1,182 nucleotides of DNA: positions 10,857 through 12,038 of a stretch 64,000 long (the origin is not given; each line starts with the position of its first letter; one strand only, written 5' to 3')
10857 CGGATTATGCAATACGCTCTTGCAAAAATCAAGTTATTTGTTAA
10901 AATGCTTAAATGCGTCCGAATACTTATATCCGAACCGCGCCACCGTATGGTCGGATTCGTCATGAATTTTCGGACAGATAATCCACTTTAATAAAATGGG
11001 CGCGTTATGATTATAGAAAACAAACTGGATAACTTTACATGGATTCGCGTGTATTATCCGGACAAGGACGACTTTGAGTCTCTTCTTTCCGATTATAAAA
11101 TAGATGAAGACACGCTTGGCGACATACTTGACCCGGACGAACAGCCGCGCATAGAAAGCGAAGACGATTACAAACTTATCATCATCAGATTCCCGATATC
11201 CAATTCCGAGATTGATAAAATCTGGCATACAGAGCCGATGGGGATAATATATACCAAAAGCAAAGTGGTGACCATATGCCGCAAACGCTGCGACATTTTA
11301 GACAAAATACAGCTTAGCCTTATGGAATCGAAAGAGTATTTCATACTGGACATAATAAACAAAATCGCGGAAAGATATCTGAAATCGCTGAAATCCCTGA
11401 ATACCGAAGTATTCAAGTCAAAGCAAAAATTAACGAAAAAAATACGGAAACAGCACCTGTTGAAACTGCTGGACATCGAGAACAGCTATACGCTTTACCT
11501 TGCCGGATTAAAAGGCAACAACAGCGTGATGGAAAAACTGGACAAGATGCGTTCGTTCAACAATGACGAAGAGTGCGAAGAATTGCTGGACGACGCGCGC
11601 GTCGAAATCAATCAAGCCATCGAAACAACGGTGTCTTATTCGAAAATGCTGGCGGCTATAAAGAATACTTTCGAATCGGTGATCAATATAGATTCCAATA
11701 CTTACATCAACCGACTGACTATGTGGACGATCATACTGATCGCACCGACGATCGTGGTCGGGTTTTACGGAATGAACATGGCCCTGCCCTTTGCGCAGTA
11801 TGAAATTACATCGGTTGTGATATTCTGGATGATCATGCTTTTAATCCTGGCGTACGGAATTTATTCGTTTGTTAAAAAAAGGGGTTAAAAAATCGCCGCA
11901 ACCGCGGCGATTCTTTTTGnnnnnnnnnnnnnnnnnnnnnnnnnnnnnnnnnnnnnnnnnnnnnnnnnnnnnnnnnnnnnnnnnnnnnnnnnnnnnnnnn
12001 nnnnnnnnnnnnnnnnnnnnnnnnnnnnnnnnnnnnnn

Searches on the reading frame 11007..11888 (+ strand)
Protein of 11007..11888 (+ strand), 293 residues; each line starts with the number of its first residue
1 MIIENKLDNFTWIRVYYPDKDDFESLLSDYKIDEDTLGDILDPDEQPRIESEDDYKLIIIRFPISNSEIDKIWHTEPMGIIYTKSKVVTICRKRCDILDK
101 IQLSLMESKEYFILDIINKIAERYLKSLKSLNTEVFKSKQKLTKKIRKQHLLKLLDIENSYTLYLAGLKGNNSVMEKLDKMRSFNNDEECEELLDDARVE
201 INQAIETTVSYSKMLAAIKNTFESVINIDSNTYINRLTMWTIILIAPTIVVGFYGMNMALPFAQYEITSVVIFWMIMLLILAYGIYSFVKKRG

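Call 13: search_protein_families(library=pfam, proteins=[window:11007-11888:+], max_evalue=0.001)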
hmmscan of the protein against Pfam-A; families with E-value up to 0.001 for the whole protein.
window:11007-11888:+ (293 aa): 1 family
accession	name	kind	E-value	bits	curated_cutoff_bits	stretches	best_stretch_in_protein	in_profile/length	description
PF01544.23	CorA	-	4.7e-48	164.4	27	1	9-290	3-291/292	CorA-like Mg2+ transporter protein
